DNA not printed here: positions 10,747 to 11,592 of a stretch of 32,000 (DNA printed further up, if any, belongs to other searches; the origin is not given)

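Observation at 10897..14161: lapG-lapD c-di-GMP proteolysis switch whose operon continues into a small Sec-secreted protein carrying a TAAG motif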

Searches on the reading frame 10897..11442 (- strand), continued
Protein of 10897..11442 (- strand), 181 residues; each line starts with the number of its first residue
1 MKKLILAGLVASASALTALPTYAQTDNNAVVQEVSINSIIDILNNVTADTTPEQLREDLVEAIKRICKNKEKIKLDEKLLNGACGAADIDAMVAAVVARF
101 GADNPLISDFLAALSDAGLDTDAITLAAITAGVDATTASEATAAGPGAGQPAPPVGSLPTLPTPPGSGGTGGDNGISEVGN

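Call 54: find_encoding_contigs(protein=P0159, flank=10000, max_places=2)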
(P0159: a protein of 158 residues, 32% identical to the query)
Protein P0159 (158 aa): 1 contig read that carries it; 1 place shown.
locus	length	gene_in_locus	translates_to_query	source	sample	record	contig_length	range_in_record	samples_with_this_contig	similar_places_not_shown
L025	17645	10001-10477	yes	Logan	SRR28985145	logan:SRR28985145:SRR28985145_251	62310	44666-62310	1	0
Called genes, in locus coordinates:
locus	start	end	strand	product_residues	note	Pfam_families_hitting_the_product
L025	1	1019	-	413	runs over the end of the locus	PF03446:NAD_binding_2 (faint), PF03721:UDPG_MGDP_dh_N, PF00984:UDPG_MGDP_dh, PF03720:UDPG_MGDP_dh_C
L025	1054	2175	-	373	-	PF02350:Epimerase_2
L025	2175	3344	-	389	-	PF03721:UDPG_MGDP_dh_N, PF00984:UDPG_MGDP_dh, PF03720:UDPG_MGDP_dh_C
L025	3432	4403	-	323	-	PF00483:NTP_transferase, PF12804:NTP_transf_3 (weak)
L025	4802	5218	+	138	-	PF08780:NTase_sub_bind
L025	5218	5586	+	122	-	PF01909:NTP_transf_2, PF18765:Polbeta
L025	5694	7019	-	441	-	PF13579:Glyco_trans_4_4 (weak), PF13439:Glyco_transf_4 (weak), PF20706:GT4-conflict (weak), PF00534:Glycos_transf_1, PF13692:Glyco_trans_1_4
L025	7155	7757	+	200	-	PF06035:Peptidase_C93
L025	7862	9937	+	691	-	PF16448:LapD_MoxY_N, PF00990:GGDEF, PF00563:EAL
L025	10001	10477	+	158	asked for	-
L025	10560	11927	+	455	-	PF04932:Wzy_C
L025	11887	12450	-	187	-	PF03942:DTW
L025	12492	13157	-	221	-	PF11205:DUF2987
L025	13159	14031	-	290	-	PF01832:Glucosaminidase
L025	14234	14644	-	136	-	PF04970:LRAT (faint), PF05608:RTE1 (faint)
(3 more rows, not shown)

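Call 55: find_encoding_contigs(protein=P0125, flank=10000, max_places=2)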
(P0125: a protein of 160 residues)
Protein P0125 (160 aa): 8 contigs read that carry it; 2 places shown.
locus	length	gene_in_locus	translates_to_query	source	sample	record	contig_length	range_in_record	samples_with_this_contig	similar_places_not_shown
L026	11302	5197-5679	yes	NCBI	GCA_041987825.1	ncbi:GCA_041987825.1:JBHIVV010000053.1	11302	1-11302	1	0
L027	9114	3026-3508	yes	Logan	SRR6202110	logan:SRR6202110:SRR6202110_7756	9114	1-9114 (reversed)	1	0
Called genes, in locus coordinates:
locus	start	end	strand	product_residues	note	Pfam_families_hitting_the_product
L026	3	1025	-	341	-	?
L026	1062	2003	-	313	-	PF00483:NTP_transferase, PF12804:NTP_transf_3 (weak)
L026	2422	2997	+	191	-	PF06035:Peptidase_C93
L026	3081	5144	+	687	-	PF16448:LapD_MoxY_N, PF00990:GGDEF, PF00563:EAL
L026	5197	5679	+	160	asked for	-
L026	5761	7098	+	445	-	PF04932:Wzy_C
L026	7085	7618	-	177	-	PF03942:DTW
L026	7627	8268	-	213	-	PF11205:DUF2987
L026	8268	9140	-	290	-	PF01832:Glucosaminidase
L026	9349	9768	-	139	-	PF04970:LRAT (weak)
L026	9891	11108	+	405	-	PF00155:Aminotran_1_2, PF01041:DegT_DnrJ_EryC1 (faint)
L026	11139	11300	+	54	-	?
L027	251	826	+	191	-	PF06035:Peptidase_C93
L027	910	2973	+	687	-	PF16448:LapD_MoxY_N, PF00990:GGDEF, PF00563:EAL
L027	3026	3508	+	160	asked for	-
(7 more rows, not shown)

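Call 56: find_encoding_contigs(protein=P0135, flank=10000, max_places=2)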
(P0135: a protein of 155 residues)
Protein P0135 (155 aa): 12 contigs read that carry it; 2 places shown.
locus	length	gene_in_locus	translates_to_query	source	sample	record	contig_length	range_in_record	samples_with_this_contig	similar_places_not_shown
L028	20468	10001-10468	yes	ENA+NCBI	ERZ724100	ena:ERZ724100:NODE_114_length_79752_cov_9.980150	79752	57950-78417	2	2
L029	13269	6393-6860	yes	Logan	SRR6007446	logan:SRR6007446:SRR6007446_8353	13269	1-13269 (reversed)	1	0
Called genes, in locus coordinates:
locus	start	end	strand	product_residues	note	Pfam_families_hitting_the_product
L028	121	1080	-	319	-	-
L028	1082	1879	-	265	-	-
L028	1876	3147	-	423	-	-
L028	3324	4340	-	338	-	PF00106:adh_short (weak), PF01073:3Beta_HSD, PF01370:Epimerase, PF02719:Polysacc_synt_2, PF04321:RmlD_sub_bind, PF16363:GDP_Man_Dehyd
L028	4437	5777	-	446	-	PF03721:UDPG_MGDP_dh_N, PF00984:UDPG_MGDP_dh, PF03720:UDPG_MGDP_dh_C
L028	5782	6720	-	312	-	PF00483:NTP_transferase, PF12804:NTP_transf_3 (weak)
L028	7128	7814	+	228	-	PF06035:Peptidase_C93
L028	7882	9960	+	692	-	PF16448:LapD_MoxY_N, PF00990:GGDEF, PF00563:EAL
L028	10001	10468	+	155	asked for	-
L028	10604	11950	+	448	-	PF04932:Wzy_C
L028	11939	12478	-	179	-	PF03942:DTW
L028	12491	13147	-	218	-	PF11205:DUF2987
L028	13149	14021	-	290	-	PF01832:Glucosaminidase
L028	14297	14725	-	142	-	PF04970:LRAT (weak)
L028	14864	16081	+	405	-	PF00155:Aminotran_1_2, PF01041:DegT_DnrJ_EryC1 (weak)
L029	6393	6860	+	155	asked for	-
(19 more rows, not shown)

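Call 71: search_protein_families(library=pfam, proteins=[L021:10546-11883:+], max_evalue=10)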
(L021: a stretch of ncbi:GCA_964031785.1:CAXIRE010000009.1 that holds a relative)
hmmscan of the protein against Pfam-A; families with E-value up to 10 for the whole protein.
L021:10546-11883:+ (445 aa): 3 families
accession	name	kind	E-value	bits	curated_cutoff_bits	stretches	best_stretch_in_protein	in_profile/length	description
PF04932.20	Wzy_C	-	7.9e-21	74.8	31.7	1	222-366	1-149/149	O-Antigen ligase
PF14015.11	DUF4231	-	0.01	16.7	24.7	1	116-204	9-73/103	Protein of unknown function (DUF4231)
PF11239.13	DUF3040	-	9.2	7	24.7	0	194-255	26-83/84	Protein of unknown function (DUF3040)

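Call 77: find_encoding_contigs(protein=P0128, flank=10000, max_places=2)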
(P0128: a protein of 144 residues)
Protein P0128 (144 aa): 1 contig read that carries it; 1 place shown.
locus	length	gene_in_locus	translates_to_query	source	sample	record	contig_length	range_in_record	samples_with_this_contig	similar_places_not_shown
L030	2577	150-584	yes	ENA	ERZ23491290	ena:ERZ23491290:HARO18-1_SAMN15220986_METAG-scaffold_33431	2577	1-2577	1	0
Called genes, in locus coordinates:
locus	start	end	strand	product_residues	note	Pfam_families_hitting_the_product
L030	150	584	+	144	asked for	-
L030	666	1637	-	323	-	-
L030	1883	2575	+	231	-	?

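Call 78: find_encoding_contigs(protein=P0105, flank=10000, max_places=2)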
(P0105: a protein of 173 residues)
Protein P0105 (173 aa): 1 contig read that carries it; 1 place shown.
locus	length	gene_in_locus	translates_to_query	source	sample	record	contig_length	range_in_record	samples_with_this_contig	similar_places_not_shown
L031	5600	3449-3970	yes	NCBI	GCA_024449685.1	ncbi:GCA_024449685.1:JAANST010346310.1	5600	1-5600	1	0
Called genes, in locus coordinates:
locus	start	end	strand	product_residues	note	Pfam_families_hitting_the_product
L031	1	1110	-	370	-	?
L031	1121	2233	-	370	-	PF02350:Epimerase_2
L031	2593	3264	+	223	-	PF06035:Peptidase_C93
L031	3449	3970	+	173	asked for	-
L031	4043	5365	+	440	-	PF04932:Wzy_C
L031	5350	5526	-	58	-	-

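Call 79: find_encoding_contigs(protein=P0098, flank=10000, max_places=2)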
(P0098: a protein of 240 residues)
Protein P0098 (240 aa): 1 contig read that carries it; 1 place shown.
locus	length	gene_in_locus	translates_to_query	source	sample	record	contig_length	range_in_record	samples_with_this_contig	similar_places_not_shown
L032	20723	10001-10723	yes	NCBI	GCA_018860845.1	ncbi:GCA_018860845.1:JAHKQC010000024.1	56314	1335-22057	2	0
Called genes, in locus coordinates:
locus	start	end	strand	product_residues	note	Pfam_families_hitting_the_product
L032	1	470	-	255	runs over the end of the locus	-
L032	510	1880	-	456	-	PF01943:Polysacc_synt, PF13440:Polysacc_synt_3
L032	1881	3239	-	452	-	-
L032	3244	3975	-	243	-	PF03808:Glyco_tran_WecG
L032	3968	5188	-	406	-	PF00534:Glycos_transf_1, PF13692:Glyco_trans_1_4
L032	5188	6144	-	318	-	PF00535:Glycos_transf_2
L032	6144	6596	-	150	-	-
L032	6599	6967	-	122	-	-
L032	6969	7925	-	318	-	PF00535:Glycos_transf_2, PF13641:Glyco_tranf_2_3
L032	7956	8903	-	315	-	PF00483:NTP_transferase, PF12804:NTP_transf_3 (faint)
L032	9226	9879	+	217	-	PF06035:Peptidase_C93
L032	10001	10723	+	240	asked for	-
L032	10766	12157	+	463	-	PF04932:Wzy_C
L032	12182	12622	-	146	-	PF13801:Metal_resist (faint), PF07813:LTXXQ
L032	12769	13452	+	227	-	PF00072:Response_reg, PF00486:Trans_reg_C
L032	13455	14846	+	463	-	PF00672:HAMP, PF00512:HisKA, PF02518:HATPase_c, PF13589:HATPase_c_3 (weak)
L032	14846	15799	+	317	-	PF00561:Abhydrolase_1, PF12146:Hydrolase_4, PF12697:Abhydrolase_6 (weak)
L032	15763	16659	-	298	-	PF01545:Cation_efflux, PF16916:ZT_dimer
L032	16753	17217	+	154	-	PF00588:SpoU_methylase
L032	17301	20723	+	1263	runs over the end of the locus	PF13426:PAS_9, PF00990:GGDEF, PF00563:EAL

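Call 80: find_encoding_contigs(protein=P0085, flank=10000, max_places=2)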
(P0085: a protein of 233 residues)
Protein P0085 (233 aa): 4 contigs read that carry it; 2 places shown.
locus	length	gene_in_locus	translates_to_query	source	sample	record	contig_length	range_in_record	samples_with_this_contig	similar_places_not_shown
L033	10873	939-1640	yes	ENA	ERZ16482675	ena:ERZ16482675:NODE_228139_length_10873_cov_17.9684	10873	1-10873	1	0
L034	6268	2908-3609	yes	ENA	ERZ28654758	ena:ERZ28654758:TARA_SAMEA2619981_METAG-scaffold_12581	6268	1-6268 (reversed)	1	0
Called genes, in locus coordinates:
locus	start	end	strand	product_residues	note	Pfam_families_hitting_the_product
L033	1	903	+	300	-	?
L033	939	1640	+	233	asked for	-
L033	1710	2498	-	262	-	PF04338:DUF481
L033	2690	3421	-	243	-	PF04338:DUF481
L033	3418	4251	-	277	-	PF05552:MS_channel_1st_1, PF21088:MS_channel_1st, PF00924:MS_channel_2nd, PF21082:MS_channel_3rd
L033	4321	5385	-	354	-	PF01116:F_bP_aldolase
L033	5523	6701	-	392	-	PF00162:PGK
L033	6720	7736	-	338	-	PF00044:Gp_dh_N, PF02800:Gp_dh_C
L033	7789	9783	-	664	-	PF00456:Transketolase_N, PF13292:DXP_synthase_N (faint), PF00676:E1_dh (faint), PF02779:Transket_pyr, PF22613:Transketolase_C_1, PF02780:Transketolase_C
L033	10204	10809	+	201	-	-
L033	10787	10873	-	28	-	?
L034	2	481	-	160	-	?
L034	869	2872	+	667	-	PF16448:LapD_MoxY_N, PF00990:GGDEF, PF00563:EAL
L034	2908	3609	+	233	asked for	-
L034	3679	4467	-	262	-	PF04338:DUF481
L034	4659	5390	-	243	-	PF04338:DUF481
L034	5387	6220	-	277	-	PF05552:MS_channel_1st_1, PF21088:MS_channel_1st, PF00924:MS_channel_2nd, PF21082:MS_channel_3rd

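Call 90: list_cluster_members(proteins=[window:10897-11442:-, window:13454-14161:-, window:11464-13470:-, window:9510-10832:-])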
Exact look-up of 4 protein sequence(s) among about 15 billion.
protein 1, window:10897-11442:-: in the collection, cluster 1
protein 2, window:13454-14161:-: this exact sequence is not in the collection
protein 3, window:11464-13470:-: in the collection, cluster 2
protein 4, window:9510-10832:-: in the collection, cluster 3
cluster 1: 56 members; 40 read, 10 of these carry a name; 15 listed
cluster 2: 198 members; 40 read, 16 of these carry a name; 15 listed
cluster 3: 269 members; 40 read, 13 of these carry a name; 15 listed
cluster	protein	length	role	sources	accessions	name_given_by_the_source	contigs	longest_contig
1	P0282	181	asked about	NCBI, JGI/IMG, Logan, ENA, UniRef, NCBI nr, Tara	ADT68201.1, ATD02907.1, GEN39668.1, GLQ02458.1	MAG: hypothetical protein ACI9H9_000620 [Pseudoalteromonas tetraodonis] | hypothetical protein | Uncharacterized protein n=3 Tax=Pseudoalteromonas TaxID=53246 RepID=A0AA37S1R1_9GAMM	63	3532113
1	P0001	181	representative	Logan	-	-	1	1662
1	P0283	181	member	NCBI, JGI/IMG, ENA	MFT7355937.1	MAG: hypothetical protein ACI92T_002987 [Pseudoalteromonas distincta] | hypothetical protein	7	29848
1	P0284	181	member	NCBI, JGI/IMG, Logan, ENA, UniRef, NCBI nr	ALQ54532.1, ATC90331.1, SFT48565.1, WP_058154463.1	Signal peptide protein [Pseudoalteromonas issachenkonii] | hypothetical protein | Uncharacterized protein n=1 Tax=Pseudoalteromonas issachenkonii TaxID=152297 ...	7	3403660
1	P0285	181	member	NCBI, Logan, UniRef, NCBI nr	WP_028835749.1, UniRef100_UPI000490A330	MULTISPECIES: hypothetical protein [unclassified Pseudoalteromonas] | hypothetical protein n=1 Tax=unclassified Pseudoalteromonas TaxID=194690 ...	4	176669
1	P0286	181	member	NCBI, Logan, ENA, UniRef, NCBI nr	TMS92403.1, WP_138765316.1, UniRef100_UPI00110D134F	hypothetical protein CWB58_14585 [Pseudoalteromonas sp. S201] | hypothetical protein n=1 Tax=Pseudoalteromonas sp. S201 TaxID=579519 RepID=UPI00110D134F | hypothetical protein [Pseudoalteromonas sp. S201]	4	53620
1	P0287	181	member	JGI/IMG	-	hypothetical protein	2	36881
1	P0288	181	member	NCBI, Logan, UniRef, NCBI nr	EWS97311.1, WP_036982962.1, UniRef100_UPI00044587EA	signal peptide protein [Pseudoalteromonas sp. SCSIO_11900] | hypothetical protein n=1 Tax=Pseudoalteromonas sp. SCSIO_11900 TaxID=1461766 ... | hypothetical protein [Pseudoalteromonas sp. SCSIO_11900]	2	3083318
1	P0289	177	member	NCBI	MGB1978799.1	MAG: hypothetical protein ACPHNW_14390, partial [Pseudoalteromonas tetraodonis]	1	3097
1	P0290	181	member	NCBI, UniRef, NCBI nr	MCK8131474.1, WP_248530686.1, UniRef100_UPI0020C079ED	hypothetical protein [Pseudoalteromonas sp. 2CM28B] | hypothetical protein n=1 Tax=Pseudoalteromonas sp. 2CM28B TaxID=2929851 ...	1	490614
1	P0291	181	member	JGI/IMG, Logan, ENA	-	hypothetical protein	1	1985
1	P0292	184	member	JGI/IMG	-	-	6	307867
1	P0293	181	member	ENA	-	-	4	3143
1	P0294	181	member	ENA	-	-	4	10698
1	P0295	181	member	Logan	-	-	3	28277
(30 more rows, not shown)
